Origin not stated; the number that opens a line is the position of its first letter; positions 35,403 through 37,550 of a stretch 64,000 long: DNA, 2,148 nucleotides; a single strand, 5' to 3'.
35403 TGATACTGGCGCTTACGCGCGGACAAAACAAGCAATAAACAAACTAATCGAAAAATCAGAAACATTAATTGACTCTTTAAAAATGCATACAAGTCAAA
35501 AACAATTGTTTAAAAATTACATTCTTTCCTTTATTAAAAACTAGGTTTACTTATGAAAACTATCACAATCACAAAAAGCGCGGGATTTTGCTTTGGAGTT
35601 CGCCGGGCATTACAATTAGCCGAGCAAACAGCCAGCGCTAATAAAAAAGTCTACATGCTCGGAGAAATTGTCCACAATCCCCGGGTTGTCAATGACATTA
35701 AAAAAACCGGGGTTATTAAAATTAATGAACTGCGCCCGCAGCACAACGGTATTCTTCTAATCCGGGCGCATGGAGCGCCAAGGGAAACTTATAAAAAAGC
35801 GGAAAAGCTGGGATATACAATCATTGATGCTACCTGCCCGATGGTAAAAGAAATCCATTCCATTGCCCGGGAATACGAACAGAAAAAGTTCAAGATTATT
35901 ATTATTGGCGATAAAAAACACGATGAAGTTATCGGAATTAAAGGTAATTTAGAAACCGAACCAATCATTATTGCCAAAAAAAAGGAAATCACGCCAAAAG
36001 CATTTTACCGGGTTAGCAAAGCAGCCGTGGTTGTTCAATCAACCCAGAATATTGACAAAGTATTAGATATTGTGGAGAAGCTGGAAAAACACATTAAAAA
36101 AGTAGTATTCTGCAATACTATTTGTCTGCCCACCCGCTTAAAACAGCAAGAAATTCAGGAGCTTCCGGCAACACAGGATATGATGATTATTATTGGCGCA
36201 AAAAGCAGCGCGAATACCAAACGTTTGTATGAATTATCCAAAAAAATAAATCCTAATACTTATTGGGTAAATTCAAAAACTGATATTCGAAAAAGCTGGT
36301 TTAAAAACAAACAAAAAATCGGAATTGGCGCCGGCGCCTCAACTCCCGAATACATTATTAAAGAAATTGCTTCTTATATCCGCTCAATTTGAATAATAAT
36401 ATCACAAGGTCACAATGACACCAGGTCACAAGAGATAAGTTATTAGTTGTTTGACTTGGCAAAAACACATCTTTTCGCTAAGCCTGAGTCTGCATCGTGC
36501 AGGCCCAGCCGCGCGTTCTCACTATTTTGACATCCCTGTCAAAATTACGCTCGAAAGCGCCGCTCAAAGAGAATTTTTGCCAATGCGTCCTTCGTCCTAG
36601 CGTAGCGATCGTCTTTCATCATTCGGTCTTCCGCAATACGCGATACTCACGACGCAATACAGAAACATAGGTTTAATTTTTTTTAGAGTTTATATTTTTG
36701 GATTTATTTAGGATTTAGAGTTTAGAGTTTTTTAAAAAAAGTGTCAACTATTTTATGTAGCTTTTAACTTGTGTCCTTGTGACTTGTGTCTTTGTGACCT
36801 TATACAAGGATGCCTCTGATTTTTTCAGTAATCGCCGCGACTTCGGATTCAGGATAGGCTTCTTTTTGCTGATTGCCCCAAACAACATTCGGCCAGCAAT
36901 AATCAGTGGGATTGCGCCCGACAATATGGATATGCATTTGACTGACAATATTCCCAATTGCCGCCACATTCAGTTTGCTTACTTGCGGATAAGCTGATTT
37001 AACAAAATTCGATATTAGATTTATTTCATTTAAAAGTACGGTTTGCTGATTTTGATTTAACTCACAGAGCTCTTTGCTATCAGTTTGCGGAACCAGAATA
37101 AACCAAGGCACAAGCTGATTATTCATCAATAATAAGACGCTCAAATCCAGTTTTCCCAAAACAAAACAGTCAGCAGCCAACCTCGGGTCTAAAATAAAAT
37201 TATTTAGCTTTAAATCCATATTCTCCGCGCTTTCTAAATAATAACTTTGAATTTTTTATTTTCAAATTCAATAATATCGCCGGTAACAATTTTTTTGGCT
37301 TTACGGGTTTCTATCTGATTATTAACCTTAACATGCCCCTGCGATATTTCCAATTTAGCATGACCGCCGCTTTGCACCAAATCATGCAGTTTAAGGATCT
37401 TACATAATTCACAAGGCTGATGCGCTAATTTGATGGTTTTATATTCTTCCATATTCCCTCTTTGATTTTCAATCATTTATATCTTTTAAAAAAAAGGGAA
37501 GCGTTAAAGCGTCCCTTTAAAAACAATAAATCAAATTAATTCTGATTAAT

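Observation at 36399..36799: Approximately 400-bp MITE-like element with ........-rich terminal inverted repeats inserted exactly between two convergent stop codons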

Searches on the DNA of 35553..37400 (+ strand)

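Call 3: search_rna_families(source=window, start=35800, end=37400, threshold=evalue, max_evalue=10, show_alignments=3)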
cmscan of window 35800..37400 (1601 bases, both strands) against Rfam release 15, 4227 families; matches with E-value up to 10: 3.
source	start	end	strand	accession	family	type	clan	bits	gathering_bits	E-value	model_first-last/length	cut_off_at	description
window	37152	37327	+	RF02895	S414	Gene; sRNA;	-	22.7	45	0.79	1-175/175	no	Staphylococcus sRNA 414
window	36957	37033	-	RF03093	queA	Gene; sRNA;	-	16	52.6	5.6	1-59/59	no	queA RNA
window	36068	36117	+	RF02687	RAGATH-8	Gene; sRNA;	-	9.9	86.7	9.6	1-276/276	no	RAGATH-8 RNA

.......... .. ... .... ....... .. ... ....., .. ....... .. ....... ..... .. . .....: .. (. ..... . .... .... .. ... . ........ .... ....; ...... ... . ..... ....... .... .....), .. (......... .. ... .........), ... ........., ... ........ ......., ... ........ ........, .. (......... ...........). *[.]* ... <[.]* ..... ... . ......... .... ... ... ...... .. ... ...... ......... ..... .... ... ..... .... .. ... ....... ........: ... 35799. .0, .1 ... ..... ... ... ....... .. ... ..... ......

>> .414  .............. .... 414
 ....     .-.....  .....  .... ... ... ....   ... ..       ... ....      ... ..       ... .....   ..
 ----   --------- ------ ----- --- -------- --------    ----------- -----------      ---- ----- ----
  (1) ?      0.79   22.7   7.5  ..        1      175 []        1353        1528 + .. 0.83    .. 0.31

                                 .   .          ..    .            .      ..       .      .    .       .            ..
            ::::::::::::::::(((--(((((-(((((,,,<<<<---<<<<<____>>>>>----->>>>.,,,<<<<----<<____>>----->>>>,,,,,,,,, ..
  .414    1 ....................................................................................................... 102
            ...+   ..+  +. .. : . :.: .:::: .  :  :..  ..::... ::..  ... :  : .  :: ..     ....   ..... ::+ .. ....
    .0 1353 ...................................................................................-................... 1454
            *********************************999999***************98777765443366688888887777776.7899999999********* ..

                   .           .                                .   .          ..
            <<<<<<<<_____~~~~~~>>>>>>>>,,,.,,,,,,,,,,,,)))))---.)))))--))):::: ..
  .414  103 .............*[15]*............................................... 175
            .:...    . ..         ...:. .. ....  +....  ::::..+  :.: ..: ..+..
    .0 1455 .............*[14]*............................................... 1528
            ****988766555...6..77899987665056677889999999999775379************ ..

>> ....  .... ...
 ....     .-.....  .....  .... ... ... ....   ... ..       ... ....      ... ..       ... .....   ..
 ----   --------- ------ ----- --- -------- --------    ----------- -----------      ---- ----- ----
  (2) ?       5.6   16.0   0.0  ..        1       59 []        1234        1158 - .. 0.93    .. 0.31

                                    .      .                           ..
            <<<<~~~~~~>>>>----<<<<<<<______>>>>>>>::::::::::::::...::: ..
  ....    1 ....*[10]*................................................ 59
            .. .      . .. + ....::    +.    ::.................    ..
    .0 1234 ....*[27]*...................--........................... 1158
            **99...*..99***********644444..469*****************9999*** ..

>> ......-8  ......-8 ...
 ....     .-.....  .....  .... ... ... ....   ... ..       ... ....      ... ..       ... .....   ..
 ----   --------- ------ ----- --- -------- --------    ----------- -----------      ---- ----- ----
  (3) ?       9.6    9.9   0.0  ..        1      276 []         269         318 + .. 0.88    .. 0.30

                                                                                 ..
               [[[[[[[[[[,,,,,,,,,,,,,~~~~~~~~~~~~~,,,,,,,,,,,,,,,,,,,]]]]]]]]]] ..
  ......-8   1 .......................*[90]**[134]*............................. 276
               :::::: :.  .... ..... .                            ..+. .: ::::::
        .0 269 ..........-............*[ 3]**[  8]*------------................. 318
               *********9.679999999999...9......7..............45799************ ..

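Call 38: search_rna_families(sources=[L002, L020, L015], threshold=evalue, max_evalue=1)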
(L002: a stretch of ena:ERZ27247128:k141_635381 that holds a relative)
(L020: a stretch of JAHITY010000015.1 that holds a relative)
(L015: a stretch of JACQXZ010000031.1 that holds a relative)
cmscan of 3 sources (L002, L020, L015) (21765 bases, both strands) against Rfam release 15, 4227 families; matches with E-value up to 1: 4.
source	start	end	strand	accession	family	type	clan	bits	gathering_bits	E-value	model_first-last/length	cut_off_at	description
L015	5032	5104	+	RF00005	tRNA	Gene; tRNA;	CL00001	62.5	29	1.2e-11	1-71/71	no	tRNA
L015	1012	1073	+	RF03743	MIR7696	Gene; miRNA;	-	25.8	83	0.51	1-88/88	no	MIR7696 microRNA precursor family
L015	1008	1077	+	RF03506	mir-587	Gene; miRNA;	-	25.4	80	0.16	1-74/74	no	mir-587 microRNA precursor family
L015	5032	5105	-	RF04354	Plastid-ycf2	Cis-reg;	-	24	65.7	0.54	1-75/75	no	Plastid-ycf2 5UTR RNA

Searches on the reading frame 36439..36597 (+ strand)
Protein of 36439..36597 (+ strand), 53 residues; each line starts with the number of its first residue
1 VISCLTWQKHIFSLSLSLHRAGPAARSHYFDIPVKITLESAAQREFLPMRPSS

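Call 54: search_protein_families(library=pfam, proteins=[window:36439-36597:+], max_evalue=10)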
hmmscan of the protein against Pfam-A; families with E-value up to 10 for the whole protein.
seq(53 aa): 0 families
